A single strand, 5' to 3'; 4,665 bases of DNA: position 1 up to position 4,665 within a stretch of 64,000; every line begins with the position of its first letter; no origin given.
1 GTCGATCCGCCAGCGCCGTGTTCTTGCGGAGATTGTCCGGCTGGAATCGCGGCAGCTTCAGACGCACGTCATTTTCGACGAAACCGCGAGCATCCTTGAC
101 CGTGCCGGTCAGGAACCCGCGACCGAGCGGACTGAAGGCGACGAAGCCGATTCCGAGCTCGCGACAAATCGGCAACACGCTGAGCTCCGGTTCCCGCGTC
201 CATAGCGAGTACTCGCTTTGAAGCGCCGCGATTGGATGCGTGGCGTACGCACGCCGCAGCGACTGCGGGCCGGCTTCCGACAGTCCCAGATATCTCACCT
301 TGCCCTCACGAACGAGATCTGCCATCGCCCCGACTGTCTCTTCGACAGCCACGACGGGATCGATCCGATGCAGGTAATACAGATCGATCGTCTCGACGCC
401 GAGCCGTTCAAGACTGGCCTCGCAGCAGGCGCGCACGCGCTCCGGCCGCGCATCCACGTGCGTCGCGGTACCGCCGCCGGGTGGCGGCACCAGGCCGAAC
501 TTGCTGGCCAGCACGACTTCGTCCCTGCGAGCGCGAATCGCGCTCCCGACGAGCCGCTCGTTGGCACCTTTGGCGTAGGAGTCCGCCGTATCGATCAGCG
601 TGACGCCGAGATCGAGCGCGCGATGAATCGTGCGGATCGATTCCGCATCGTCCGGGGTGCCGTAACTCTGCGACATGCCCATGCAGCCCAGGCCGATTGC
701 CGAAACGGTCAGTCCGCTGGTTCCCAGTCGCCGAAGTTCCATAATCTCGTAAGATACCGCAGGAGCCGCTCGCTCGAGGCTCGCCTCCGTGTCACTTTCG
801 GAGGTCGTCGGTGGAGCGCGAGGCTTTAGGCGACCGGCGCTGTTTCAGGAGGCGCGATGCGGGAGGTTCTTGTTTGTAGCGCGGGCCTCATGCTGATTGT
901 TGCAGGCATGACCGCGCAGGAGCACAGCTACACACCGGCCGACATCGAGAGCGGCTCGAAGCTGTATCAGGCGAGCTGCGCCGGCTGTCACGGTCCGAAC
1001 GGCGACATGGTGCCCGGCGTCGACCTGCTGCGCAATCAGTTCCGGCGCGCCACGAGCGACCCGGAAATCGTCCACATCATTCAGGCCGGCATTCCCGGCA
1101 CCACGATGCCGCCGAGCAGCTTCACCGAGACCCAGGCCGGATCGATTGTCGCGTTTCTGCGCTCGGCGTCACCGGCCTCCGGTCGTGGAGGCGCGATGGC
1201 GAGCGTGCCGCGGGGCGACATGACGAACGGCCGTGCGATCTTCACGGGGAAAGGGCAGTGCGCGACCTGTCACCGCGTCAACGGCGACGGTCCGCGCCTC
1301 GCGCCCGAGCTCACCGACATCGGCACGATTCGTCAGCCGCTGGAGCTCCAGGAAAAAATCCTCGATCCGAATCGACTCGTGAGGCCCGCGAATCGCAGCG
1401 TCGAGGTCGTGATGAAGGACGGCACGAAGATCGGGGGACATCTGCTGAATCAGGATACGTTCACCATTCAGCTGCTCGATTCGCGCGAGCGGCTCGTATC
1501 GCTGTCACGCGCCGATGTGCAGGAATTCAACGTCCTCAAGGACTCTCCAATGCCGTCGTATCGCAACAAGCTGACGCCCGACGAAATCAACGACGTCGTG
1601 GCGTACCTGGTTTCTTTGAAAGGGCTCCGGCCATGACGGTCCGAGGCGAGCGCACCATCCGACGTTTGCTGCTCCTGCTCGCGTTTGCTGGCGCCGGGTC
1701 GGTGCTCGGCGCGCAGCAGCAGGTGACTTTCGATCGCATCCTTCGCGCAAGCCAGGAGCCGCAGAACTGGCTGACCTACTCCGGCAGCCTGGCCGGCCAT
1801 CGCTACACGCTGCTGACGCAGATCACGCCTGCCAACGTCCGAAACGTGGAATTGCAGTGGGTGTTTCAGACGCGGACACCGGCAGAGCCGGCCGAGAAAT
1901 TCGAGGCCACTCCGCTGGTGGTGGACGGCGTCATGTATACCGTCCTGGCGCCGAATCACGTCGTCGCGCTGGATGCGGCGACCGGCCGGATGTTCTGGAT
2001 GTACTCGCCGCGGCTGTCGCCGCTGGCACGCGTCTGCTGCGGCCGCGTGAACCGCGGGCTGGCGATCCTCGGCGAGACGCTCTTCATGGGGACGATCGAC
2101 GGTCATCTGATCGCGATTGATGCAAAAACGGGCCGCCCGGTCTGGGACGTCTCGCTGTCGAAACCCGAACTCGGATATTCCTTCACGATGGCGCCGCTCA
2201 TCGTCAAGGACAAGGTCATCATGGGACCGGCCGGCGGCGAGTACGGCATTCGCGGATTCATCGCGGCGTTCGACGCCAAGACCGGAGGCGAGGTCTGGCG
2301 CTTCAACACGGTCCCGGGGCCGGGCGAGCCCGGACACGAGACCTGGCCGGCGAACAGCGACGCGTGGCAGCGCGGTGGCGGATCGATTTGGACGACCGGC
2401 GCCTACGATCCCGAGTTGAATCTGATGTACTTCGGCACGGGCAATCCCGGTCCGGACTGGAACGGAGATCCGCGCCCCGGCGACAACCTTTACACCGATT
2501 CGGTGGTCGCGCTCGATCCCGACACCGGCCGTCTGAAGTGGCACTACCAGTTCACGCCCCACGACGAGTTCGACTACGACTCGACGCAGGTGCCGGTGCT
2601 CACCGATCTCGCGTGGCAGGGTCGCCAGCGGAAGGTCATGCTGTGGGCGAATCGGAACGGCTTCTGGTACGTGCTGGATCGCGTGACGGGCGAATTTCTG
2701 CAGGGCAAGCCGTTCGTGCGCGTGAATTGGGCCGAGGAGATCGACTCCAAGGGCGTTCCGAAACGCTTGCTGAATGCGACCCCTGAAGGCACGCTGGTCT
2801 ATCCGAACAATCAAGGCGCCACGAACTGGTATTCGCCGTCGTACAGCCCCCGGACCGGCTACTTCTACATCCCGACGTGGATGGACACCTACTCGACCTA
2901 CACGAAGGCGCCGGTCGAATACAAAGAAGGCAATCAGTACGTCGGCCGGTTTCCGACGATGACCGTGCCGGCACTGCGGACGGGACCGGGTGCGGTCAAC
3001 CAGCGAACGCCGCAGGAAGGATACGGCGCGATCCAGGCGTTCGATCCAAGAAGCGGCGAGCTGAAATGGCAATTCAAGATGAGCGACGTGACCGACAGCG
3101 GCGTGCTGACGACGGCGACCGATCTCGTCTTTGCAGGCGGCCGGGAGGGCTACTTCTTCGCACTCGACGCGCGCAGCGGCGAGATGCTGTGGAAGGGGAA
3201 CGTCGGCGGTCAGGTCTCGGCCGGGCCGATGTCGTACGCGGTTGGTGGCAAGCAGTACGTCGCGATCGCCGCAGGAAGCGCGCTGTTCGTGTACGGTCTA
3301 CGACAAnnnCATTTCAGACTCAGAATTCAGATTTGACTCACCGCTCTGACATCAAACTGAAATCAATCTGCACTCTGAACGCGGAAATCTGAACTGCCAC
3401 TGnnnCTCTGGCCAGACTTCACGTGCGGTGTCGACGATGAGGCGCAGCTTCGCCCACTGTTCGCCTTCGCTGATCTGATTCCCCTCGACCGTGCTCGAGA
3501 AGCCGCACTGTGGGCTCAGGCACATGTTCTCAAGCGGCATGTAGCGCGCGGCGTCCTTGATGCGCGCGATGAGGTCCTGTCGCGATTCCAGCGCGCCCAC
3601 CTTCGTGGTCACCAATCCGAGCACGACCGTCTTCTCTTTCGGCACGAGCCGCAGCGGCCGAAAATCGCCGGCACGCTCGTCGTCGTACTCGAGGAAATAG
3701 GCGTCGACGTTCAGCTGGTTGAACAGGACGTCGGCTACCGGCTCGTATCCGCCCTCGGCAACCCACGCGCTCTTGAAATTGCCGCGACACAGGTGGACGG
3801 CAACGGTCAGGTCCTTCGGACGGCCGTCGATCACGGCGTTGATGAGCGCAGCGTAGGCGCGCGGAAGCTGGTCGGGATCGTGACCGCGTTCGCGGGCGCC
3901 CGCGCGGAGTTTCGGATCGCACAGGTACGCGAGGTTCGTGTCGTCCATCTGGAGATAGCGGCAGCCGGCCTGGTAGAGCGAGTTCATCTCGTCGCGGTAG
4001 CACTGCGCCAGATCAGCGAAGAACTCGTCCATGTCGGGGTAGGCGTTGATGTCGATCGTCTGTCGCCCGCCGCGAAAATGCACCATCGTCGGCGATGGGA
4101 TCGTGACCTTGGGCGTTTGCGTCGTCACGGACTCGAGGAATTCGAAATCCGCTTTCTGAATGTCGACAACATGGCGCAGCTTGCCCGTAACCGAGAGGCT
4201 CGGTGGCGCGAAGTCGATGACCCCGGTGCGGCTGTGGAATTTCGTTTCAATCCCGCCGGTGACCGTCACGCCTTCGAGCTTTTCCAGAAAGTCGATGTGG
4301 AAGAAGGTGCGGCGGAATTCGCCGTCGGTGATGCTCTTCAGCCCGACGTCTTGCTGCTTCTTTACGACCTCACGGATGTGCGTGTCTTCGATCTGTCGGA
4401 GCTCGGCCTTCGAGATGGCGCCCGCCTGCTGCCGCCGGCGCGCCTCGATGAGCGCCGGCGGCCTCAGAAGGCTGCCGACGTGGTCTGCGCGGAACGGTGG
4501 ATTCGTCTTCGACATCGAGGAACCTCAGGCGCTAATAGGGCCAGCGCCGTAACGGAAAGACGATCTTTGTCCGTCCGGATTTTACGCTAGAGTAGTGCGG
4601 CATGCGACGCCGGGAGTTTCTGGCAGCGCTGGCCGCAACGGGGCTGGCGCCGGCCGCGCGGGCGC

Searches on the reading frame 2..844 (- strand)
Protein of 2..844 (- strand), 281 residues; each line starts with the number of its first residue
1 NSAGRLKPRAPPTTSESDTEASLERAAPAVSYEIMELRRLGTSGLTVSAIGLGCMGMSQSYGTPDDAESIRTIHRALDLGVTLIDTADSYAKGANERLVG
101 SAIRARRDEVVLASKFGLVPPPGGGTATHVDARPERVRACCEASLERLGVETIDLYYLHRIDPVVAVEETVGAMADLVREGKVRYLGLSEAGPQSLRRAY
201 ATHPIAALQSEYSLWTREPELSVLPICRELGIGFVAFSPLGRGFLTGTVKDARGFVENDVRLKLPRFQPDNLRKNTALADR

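Call 10: search_protein_families(library=pfam, proteins=[window:2-844:-], max_evalue=0.01)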
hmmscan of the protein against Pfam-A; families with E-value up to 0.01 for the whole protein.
window:2-844:- (281 aa): 1 family
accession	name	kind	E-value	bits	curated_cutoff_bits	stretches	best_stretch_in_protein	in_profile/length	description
PF00248.27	Aldo_ket_red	-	1.1e-59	202.4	24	1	50-259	2-211/291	Aldo/keto reductase family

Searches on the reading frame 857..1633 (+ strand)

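Call 10: search_protein_families(library=pfam, proteins=[window:857-1633:+], max_evalue=0.01)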
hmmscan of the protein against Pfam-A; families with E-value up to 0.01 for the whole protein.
window:857-1633:+ (259 aa): 4 families
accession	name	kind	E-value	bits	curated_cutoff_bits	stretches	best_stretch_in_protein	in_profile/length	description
PF00034.26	Cytochrom_C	-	1e-22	81.7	21.3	3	31-104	2-89/90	Cytochrome c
PF13442.11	Cytochrome_CBB3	-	8.8e-20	71.2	27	2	28-101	1-68/68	Cytochrome C oxidase, cbb3-type, subunit III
PF14495.11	Cytochrom_C550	-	8.2e-05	22.8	27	0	16-59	12-56/136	Cytochrome c-550 domain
PF09699.15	Paired_CXXCH_1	-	0.0092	16.1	20.6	0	132-143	6-17/41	Doubled CXXCH motif (Paired_CXXCH_1)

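Call 65: search_protein_families(library=ncbifam, proteins=[window:857-1633:+], max_evalue=0.00001)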
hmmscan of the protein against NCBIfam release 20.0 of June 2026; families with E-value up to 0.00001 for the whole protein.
window:857-1633:+ (259 aa): 8 families
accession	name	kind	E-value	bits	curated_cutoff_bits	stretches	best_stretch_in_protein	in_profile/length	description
TIGR02603.1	CxxCH_TIGR02603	domain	2.3e-23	82.7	68.15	1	120-253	1-133/134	putative heme-binding domain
NF050122.1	bc1_QcrC_actin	exception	3.7e-13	49.4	200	0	14-50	24-61/253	cytochrome bc1 complex diheme cytochrome c subunit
NF045930.1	Cytc6PetJCyano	equivalog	7.9e-12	45.1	135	0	9-58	7-56/110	cytochrome c6 PetJ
NF045774.1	cytochro_C551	exception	2.3e-10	40.4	118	0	26-102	35-107/110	cytochrome c551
NF045773.1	cytochro_C550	exception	3.5e-10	39.9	125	1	28-102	47-117/118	cytochrome c550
TIGR00782.1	ccoP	equivalog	3.8e-09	36.3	179.95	1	31-154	108-235/285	cytochrome-c oxidase, cbb3-type subunit III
TIGR04485.1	thiosulf_SoxX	equivalog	5.6e-09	36.6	61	1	132-254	2-78/78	sulfur oxidation c-type cytochrome SoxX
NF011054.0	PRK14486.1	equivalog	1.9e-08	34.2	447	0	28-104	213-290/294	putative bifunctional cbb3-type cytochrome c oxidase subunit II/cytochrome c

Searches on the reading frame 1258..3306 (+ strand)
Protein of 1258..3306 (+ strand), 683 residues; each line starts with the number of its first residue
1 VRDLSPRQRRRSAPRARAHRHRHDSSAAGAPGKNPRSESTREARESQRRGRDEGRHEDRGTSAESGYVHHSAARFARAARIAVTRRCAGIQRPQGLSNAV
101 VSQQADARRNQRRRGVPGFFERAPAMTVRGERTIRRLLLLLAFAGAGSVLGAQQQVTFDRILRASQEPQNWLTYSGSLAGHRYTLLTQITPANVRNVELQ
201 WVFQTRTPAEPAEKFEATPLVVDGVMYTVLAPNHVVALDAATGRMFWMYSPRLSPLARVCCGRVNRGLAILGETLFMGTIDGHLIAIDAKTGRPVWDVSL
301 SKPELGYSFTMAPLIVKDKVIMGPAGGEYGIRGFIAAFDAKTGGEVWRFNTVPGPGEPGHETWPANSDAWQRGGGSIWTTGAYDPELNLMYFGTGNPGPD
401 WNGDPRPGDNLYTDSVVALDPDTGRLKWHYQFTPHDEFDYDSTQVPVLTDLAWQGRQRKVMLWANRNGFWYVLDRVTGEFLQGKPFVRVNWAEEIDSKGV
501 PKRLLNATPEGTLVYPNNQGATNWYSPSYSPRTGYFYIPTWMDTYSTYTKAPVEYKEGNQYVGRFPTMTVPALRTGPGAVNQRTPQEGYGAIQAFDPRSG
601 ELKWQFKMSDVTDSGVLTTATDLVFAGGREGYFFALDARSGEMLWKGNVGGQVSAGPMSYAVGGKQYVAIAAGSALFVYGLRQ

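Call 10: search_protein_families(library=pfam, proteins=[window:1258-3306:+], max_evalue=0.01)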
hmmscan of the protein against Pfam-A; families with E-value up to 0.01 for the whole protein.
window:1258-3306:+ (683 aa): 3 families
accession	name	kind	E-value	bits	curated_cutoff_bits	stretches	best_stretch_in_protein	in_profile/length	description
PF01011.28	PQQ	-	7.5e-98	329.2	26.7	3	171-480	1-334/595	Glucose/ethanol/alcohol dehydrogenase, beta-propeller domain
PF13360.13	PQQ_2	-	1.8e-30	106.8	27.6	2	212-347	62-193/233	Outer membrane protein assembly factor BamB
PF13570.13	Beta-prop_ACSF4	-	3.3e-18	66.6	133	2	193-351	77-212/329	Beta-alanine-activating enzyme, beta-propeller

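Call 37: search_solved_structures(query=window:1258-3306:+, show_alignments=2, max_evalue=1e-20)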
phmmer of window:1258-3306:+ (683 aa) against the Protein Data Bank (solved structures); distinct sequences matched with E-value up to 1e-20: 26.
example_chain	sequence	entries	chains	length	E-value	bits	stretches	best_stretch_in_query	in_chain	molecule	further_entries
1kv9_A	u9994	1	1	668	2.6e-110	373.4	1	162-673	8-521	TYPE II QUINOHEMOPROTEIN ALCOHOL DEHYDROGENASE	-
1kb0_A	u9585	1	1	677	1.4e-102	347.8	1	149-681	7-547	quinohemoprotein alcohol dehydrogenase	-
1yiq_A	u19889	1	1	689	1.1e-101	344.8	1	158-673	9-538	Quinohemoprotein alcohol dehydrogenase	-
6dam_A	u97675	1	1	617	4.9e-96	326.1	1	160-674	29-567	Lanthanide-dependent methanol dehydrogenase XoxF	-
6zcv_A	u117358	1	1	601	9.5e-96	325.2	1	148-673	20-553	Quinoprotein ethanol dehydrogenase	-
6zcw_A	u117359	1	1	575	1.5e-94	321.3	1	156-673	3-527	Quinoprotein ethanol dehydrogenase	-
4mae_A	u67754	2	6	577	9.2e-93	315.3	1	159-674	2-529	Methanol dehydrogenase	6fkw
8gy2_A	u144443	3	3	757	1.2e-87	298.4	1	139-674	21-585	Alcohol dehydrogenase (quinone), dehydrogenase subunit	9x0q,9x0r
6oc5_A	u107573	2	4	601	2.2e-84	287.6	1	140-674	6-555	Lanthanide-dependent methanol dehydrogenase XoxF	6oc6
4tqo_B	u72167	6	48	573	3.9e-81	276.9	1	163-673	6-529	Methanol dehydrogenase protein, large subunit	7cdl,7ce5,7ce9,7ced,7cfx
9ism_A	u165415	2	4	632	7.5e-81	276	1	138-673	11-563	Methanol dehydrogenase, alpha subunit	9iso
1w6s_A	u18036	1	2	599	3.5e-80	273.8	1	159-673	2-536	METHANOL DEHYDROGENASE SUBUNIT 1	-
7o6z_A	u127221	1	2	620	3.9e-80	273.6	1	137-674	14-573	Methanol dehydrogenase (Cytochrome c) subunit 1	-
1h4i_A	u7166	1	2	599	8.6e-80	272.5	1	159-673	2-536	METHANOL DEHYDROGENASE SUBUNIT 1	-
1h4j_A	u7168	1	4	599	2.9e-79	270.7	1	159-673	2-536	Methanol dehydrogenase [cytochrome c] subunit 1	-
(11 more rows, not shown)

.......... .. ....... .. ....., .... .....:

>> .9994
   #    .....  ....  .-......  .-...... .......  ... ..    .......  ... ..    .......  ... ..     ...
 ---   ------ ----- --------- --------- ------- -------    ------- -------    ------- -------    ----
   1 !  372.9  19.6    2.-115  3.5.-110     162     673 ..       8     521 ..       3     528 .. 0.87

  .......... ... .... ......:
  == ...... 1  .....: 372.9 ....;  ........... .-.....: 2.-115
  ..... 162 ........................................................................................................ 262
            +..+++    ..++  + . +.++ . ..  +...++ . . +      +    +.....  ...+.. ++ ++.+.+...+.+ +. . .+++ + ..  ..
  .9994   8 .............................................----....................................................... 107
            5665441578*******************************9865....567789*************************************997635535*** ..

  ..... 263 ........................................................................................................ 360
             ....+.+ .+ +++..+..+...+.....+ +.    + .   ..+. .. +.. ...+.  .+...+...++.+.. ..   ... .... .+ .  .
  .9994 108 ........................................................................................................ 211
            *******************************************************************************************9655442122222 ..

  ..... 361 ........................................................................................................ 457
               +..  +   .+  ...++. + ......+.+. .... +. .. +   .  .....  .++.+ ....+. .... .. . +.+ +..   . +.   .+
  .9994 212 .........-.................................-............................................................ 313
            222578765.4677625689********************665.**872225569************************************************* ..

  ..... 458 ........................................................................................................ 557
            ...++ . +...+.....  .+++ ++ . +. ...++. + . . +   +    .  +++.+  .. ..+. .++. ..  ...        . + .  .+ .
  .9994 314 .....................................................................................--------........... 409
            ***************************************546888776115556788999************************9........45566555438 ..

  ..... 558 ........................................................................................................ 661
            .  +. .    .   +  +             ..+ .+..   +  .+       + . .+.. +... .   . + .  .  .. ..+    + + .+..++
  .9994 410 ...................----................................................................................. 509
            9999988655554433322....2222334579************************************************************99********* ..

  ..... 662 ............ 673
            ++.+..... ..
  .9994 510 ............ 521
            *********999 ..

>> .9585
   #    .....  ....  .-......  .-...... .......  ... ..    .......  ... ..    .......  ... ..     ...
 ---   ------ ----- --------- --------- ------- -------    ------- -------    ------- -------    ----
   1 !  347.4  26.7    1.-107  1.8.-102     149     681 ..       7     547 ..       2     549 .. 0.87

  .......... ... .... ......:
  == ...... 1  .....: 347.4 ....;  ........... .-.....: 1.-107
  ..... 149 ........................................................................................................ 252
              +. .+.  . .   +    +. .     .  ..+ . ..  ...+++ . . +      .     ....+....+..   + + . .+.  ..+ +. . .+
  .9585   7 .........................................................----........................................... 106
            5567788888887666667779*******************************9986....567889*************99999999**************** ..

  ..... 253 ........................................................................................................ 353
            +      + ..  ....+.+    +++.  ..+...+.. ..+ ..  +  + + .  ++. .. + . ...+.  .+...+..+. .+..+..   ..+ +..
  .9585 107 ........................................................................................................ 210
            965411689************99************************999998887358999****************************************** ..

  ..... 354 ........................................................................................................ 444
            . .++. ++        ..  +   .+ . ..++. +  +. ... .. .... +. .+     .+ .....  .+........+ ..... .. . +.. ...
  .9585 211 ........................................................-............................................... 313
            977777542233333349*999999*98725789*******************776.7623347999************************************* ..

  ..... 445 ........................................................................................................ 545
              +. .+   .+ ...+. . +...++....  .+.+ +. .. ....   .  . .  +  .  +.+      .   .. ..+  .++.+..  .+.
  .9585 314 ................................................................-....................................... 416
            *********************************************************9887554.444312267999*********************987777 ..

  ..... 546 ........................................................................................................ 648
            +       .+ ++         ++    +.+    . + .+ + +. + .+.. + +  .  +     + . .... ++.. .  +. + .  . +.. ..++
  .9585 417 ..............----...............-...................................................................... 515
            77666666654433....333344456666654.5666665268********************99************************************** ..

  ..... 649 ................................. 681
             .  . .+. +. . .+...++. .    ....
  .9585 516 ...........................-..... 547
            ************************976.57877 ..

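Call 65: search_protein_families(library=ncbifam, proteins=[window:1258-3306:+], max_evalue=0.00001)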
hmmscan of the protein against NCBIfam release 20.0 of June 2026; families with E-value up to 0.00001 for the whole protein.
window:1258-3306:+ (683 aa): 6 families
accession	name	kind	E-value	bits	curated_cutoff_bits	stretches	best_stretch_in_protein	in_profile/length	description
TIGR03075.1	PQQ_enz_alc_DH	subfamily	1.2e-163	545.6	480.05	1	153-674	3-528/530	PQQ-dependent dehydrogenase, methanol/ethanol family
TIGR04528.1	acido_non_PQQ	subfamily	7.7e-156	519.7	650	1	168-680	3-492/493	acido-empty-quinoprotein group A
TIGR03074.1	PQQ_membr_DH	subfamily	2.2e-69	234.1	832.65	2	156-481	142-501/783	membrane-bound PQQ-dependent dehydrogenase, glucose/quinate/shikimate family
TIGR03300.1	assembly_YfgL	equivalog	1.8e-26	92.7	285.2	2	197-351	38-173/377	outer membrane protein assembly factor BamB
NF008351.0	PRK11138.1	equivalog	1.6e-18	66.4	423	2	218-351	64-188/394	outer membrane protein assembly factor BamB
NF041516.1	PA2928_fam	subfamily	1.3e-06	28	70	0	284-308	71-94/376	PA2928 family protein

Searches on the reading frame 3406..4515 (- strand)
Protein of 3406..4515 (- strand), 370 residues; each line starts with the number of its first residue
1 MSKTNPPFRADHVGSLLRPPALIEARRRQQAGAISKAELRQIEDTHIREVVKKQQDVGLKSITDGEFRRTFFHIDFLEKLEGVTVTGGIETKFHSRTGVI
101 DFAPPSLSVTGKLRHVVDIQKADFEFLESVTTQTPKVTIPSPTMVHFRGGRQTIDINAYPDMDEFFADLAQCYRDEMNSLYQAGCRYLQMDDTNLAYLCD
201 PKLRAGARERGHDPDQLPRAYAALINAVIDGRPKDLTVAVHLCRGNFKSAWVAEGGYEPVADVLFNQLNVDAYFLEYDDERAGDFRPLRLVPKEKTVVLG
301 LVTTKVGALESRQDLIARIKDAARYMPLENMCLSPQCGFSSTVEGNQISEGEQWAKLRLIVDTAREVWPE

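Call 10: search_protein_families(library=pfam, proteins=[window:3406-4515:-], max_evalue=0.01)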
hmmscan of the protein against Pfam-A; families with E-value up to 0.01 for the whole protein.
window:3406-4515:- (370 aa): 1 family
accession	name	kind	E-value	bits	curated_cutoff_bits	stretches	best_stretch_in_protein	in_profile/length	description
PF01717.24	Meth_synt_2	-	8.7e-18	65.1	21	1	13-342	6-306/324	Cobalamin-independent synthase, Catalytic domain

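Call 65: search_protein_families(library=ncbifam, proteins=[window:3406-4515:-], max_evalue=0.00001)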
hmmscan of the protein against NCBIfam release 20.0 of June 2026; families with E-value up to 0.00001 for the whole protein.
window:3406-4515:- (370 aa): 7 families
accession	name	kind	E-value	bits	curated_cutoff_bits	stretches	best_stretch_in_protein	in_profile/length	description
NF005085.0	PRK06520.1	subfamily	9.2e-146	485.7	313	1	1-368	1-368/368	5-methyltetrahydropteroyltriglutamate--homocysteine S-methyltransferase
NF004875.0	PRK06233.1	equivalog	2.7e-105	352.2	576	1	2-368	4-372/373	vitamin B12 independent methionine synthase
NF003317.0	PRK04326.1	equivalog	2e-27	96.3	406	1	5-341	6-302/340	methionine synthase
NF006589.0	PRK09121.1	equivalog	1.3e-13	50.7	392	1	11-195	8-182/342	methionine synthase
NF002119.0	PRK00957.1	equivalog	1.3e-09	37.7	258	0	45-193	36-166/306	methionine synthase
TIGR01371.1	met_syn_B12ind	equivalog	1.3e-08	34.4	929.95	1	8-340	426-730/754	5-methyltetrahydropteroyltriglutamate--homocysteine S-methyltransferase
NF003556.0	PRK05222.1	equivalog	1.6e-08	34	541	1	6-196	418-598/750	5-methyltetrahydropteroyltriglutamate--homocysteine S-methyltransferase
